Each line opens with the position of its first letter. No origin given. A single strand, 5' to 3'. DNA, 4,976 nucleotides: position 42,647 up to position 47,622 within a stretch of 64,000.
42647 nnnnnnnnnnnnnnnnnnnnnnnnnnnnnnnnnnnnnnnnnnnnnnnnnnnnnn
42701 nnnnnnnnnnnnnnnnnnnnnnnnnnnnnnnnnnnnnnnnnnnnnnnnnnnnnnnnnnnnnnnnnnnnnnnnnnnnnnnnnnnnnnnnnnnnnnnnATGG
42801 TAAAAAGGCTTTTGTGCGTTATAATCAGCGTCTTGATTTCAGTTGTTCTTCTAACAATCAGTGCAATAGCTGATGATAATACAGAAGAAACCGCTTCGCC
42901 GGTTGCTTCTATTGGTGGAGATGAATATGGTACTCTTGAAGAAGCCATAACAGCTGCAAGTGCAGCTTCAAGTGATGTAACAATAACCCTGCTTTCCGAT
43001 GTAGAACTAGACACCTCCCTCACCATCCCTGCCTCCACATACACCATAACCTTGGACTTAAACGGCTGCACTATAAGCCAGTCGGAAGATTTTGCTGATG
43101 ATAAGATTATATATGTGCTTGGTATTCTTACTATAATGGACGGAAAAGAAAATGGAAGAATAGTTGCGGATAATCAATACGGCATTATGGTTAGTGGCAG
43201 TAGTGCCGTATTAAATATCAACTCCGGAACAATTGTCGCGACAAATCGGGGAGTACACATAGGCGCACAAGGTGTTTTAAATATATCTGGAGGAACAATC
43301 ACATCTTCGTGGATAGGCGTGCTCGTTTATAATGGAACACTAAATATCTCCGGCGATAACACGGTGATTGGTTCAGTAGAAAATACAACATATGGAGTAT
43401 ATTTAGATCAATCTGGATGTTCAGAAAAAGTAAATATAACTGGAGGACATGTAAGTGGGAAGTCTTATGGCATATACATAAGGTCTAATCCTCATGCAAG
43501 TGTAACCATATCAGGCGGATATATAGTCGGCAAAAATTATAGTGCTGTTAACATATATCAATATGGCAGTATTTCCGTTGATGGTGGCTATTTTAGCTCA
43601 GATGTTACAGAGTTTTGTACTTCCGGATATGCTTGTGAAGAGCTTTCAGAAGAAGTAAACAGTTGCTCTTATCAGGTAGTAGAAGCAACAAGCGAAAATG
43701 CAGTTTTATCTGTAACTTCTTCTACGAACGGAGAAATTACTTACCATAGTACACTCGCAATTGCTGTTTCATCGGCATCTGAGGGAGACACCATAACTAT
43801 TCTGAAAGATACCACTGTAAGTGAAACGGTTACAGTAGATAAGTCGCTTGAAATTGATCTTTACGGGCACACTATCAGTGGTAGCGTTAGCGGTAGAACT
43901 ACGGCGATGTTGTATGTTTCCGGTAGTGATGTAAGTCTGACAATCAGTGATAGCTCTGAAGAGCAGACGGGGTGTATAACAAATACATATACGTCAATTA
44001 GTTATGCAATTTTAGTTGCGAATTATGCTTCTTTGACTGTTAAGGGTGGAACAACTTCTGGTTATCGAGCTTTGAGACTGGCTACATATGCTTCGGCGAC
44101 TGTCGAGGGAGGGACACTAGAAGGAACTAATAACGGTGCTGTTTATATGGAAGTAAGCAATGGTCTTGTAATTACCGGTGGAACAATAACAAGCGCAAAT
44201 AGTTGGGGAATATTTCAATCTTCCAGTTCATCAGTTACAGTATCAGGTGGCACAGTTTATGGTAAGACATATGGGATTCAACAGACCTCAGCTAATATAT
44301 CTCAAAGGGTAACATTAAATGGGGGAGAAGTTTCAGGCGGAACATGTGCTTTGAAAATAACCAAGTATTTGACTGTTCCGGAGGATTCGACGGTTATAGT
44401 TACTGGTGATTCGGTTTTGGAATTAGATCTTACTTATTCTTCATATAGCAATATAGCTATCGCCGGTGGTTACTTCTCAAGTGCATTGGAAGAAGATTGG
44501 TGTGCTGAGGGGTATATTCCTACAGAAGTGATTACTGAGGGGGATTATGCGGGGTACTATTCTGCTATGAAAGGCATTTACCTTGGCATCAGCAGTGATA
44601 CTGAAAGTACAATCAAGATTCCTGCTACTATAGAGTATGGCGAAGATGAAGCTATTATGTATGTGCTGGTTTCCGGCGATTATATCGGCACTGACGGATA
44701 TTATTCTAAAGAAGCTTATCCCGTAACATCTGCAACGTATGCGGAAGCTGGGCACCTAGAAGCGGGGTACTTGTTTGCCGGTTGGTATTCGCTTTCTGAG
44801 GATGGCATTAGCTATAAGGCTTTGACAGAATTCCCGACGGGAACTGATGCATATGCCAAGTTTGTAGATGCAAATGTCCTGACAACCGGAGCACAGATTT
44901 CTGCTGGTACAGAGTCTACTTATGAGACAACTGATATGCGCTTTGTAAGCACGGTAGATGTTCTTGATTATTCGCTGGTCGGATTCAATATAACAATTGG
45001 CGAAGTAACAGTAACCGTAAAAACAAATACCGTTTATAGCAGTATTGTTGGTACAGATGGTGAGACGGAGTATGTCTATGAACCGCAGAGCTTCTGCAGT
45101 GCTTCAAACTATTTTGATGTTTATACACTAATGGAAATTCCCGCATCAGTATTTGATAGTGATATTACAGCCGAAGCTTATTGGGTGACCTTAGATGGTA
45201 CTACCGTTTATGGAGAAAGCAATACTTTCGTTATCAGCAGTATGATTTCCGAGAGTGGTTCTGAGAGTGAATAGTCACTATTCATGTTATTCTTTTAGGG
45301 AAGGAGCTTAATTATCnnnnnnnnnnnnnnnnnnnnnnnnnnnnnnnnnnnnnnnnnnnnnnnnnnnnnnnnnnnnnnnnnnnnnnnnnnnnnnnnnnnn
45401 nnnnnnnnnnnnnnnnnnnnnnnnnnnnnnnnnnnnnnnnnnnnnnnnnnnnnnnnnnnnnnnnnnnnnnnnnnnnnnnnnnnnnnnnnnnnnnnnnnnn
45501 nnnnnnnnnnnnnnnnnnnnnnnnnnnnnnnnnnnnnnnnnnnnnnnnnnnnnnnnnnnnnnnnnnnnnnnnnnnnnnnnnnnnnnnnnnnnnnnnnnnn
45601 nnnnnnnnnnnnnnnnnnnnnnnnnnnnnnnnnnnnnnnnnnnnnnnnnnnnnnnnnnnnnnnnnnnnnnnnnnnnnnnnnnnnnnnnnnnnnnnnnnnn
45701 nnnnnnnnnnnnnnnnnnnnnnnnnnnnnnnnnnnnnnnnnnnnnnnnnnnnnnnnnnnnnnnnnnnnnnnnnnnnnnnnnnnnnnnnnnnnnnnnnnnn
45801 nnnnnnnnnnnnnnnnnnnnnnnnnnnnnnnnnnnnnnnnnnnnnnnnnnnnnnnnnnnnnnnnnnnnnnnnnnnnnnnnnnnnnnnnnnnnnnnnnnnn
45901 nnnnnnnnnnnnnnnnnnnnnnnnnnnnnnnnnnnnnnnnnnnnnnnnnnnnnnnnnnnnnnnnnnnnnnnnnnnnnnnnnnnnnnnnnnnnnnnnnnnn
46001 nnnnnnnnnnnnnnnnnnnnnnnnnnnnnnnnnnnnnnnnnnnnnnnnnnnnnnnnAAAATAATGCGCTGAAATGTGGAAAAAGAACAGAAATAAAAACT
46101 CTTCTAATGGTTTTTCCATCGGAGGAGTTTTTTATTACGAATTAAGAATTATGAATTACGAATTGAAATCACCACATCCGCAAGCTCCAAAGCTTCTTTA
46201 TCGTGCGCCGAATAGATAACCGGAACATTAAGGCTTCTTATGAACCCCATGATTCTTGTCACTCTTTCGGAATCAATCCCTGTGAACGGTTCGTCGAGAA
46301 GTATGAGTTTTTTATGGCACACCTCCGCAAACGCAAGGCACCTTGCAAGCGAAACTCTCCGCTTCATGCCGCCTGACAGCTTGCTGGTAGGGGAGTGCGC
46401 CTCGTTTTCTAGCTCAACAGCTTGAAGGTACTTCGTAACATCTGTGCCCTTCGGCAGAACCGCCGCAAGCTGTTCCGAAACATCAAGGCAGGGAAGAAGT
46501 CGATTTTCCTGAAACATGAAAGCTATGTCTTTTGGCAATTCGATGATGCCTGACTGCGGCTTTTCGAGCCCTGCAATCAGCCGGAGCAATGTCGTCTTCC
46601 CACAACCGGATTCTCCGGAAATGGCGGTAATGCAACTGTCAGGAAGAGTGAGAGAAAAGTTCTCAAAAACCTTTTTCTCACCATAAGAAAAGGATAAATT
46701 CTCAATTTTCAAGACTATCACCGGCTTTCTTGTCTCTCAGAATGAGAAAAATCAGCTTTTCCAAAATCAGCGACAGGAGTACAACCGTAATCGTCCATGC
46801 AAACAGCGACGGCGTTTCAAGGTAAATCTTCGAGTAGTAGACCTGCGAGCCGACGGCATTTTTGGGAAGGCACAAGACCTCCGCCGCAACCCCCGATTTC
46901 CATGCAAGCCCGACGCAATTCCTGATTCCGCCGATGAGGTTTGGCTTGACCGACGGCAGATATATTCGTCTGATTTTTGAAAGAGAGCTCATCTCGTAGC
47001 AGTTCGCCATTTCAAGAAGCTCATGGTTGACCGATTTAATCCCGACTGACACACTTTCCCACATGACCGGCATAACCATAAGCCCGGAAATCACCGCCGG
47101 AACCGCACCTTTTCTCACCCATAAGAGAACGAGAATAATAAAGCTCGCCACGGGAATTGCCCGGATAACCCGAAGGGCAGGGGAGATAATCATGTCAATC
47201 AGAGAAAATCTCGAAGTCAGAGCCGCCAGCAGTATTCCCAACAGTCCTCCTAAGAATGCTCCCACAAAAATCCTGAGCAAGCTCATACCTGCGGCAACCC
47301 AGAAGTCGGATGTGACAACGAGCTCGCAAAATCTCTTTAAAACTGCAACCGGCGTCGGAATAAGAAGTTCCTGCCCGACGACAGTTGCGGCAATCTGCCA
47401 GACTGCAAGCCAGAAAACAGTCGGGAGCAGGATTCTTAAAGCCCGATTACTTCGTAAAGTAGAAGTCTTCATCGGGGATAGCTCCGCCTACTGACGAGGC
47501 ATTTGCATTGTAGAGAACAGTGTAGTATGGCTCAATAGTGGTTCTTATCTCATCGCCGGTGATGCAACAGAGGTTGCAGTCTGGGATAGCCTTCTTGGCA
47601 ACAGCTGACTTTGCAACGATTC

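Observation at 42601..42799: Unclassified structured leader (copy 1): chained G-run / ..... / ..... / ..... / SD hairpins in front of a secreted beta-helix protein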

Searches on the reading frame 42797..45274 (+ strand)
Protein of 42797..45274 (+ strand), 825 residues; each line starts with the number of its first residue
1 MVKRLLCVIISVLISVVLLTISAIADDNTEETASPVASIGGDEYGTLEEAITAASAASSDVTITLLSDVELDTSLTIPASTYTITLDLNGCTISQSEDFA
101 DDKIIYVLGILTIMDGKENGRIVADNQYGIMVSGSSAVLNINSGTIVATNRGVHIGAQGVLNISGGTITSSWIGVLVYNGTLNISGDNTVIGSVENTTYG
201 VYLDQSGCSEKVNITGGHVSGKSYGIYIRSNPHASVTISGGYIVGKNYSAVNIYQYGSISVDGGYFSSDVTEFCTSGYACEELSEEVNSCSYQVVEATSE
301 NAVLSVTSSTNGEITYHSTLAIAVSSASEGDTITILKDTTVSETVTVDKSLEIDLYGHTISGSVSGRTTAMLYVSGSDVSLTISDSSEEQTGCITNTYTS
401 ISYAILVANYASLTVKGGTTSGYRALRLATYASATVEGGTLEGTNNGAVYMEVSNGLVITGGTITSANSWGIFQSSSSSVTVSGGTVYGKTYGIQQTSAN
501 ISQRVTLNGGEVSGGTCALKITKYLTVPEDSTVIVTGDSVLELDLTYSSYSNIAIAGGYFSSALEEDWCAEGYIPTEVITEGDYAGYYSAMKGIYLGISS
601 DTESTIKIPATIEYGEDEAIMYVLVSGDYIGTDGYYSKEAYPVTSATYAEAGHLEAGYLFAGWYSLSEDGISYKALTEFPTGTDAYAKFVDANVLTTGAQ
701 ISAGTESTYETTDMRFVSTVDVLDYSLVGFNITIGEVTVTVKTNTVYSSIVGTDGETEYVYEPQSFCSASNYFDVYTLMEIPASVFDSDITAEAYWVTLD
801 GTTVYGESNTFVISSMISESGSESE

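Call 11: search_protein_families(library=pfam, proteins=[window:42797-45274:+], max_evalue=0.01)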
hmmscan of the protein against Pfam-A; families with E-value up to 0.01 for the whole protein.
window:42797-45274:+ (825 aa): 1 family
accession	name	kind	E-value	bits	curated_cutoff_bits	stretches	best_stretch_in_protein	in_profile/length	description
PF05048.19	NosD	-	1.8e-09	37.8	23.6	2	365-508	25-167/212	Periplasmic copper-binding protein (NosD)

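Call 15: find_encoding_contigs(protein=window:42797-45274:+, flank=3000, max_places=6)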
Protein window:42797-45274:+ (825 aa): 2 contigs read that carry it; 1 place shown.
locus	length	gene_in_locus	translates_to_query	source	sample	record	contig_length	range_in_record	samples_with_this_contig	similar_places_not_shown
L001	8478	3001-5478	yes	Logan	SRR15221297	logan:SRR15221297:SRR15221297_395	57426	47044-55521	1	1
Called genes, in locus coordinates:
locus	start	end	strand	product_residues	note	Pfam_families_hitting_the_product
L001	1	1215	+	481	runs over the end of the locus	PF23357:DUF7088 (weak), PF09822:ABC_transp_aux, PF23355:IFT52_GIFT (weak)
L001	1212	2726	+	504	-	PF14238:DUF4340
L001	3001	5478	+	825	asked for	PF05048:NosD (weak)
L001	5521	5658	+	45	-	-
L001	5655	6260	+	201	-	-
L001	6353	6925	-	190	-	PF00005:ABC_tran, PF13304:AAA_21 (faint), PF02463:SMC_N (weak), PF13558:SbcC_Walker_B (weak)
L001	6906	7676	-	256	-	PF00528:BPD_transp_1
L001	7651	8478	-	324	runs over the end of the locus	PF13379:NMT1_2, PF02621:VitK2_biosynth (weak), PF09084:NMT1, PF12974:Phosphonate-bd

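Call 18: find_homologous_proteins(query=window:42797-45274:+, max_evalue=1e-10)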
Query window:42797-45274:+ (825 aa): 107 proteins with E <= 1e-10 among 8000 candidates.
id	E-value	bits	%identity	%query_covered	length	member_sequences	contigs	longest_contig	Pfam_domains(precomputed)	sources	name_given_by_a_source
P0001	0.0e+0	1733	100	100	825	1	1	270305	PF05048.20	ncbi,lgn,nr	ncbi:MAG: hypothetical protein LUG49_08690 [Oscillospiraceae bacterium]|nr:hypothetical protein [Osc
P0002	1.3e-54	204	30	97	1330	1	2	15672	-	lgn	-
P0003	1.8e-45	173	29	94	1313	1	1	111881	-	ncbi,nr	ncbi:MAG: carbohydrate-binding domain-containing protein [Oscillospiraceae bacterium]|nr:carbohydrat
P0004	4.1e-44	169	32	48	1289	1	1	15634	-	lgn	-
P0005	9.0e-38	148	33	23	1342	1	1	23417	-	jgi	-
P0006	1.9e-32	130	27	95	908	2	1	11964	-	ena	-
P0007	6.3e-32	129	26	95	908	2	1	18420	-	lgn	-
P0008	2.2e-31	127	27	95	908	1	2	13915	-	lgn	-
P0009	2.3e-30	124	31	61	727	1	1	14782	-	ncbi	-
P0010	9.3e-30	122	29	93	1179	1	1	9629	-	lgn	-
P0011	3.1e-29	120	31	71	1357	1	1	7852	-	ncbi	-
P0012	1.6e-25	107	26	69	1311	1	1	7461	-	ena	-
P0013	1.2e-23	101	29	73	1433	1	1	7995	-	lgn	-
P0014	2.8e-23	100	26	66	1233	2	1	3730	PF18998.7,PF00395.26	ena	-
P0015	4.0e-22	96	31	29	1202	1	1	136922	-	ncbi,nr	ncbi:MAG: hypothetical protein LUH18_06055 [Oscillospiraceae bacterium]|nr:hypothetical protein [Osc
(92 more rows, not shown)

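Call 19: find_encoding_contigs(protein=P0003, flank=2500, max_places=3)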
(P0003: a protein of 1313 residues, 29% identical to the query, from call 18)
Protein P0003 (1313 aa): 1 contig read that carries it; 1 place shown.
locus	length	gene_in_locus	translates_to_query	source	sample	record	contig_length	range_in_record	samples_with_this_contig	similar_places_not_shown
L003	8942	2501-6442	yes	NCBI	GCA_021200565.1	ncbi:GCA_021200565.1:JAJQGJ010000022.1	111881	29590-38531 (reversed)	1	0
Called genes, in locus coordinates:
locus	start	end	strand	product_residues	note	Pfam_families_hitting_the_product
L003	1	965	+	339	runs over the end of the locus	PF01757:Acyl_transf_3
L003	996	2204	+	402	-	PF14907:NTP_transf_5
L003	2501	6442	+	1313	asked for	-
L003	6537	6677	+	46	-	-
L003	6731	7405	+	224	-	-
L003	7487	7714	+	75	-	-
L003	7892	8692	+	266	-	PF01925:TauE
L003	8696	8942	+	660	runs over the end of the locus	PF05592:Bac_rhamnosid, PF17389:Bac_rhamnosid6H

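Call 20: find_encoding_contigs(protein=P0002, flank=2500, max_places=3)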
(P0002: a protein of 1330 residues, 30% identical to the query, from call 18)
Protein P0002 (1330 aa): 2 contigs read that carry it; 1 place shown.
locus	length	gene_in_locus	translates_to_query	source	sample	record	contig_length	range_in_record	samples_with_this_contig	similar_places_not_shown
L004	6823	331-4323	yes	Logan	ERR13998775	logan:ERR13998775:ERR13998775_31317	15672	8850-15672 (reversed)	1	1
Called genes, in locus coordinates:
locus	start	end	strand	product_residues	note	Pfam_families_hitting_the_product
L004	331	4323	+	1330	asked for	-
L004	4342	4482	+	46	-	-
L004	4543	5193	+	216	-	-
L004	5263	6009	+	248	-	PF27840:ScmC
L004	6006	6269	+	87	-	PF05402:PqqD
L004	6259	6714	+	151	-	-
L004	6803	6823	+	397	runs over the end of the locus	PF14907:NTP_transf_5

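Call 66: search_protein_families(library=pfam, proteins=[L003:7487-7714:+, L003:6731-7405:+], max_evalue=1)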
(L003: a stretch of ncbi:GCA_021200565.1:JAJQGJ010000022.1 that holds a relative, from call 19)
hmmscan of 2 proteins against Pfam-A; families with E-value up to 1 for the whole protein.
L003:7487-7714:+ (75 aa): 0 families

L003:6731-7405:+ (224 aa): 2 families
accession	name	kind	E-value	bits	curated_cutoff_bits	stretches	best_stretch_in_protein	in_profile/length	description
PF20187.3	DUF6550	-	0.014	16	27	1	2-124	3-117/190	Family of unknown function (DUF6550)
PF01456.22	Mucin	-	0.073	13.5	34.7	0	144-203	46-101/143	Mucin-like glycoprotein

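Call 67: search_protein_families(library=ncbifam, proteins=[L004:4342-4482:+, window:42797-45274:+], max_evalue=1)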
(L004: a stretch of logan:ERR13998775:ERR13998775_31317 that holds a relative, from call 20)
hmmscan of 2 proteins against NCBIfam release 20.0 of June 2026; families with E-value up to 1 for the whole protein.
L004:4342-4482:+ (46 aa): 0 families

window:42797-45274:+ (825 aa): 0 families

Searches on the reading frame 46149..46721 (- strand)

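Call 11: search_protein_families(library=pfam, proteins=[window:46149-46721:-], max_evalue=0.01)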
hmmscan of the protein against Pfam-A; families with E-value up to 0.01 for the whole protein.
window:46149-46721:- (190 aa): 9 families
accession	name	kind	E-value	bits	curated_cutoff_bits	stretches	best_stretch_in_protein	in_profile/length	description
PF00005.33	ABC_tran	-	1.3e-26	94.3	25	1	20-146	2-136/137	ABC transporter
PF02463.25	SMC_N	-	1.3e-08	35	40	1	94-188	122-212/220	RecF/RecN/SMC N terminal domain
PF13304.12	AAA_21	-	8.3e-08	33.1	27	1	113-164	236-286/304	AAA domain, putative AbiEii toxin, Type IV TA system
PF13558.12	SbcC_Walker_B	-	2e-06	28.4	27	1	105-162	23-89/90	SbcC/RAD50-like, Walker B motif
PF13401.12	AAA_22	-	0.00011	22.9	27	1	31-144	7-92/130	AAA domain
PF13476.12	AAA_23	-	0.00025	22.2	27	1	19-49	10-39/201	AAA domain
PF13191.12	AAA_16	-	0.0049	17.8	32.6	1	32-142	27-138/167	AAA ATPase domain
PF03193.22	RsgA_GTPase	-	0.0057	16.9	30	0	14-52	92-129/174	RsgA GTPase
PF05729.18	NACHT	-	0.0087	16.3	26.7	0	33-51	4-22/167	NACHT domain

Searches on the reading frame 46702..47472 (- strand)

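Call 11: search_protein_families(library=pfam, proteins=[window:46702-47472:-], max_evalue=0.01)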
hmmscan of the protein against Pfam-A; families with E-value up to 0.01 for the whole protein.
window:46702-47472:- (256 aa): 1 family
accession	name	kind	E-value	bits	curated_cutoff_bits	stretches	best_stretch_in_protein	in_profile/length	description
PF00528.27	BPD_transp_1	-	4e-17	63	26.4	1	75-238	1-172/184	Binding-protein-dependent transport system inner membrane component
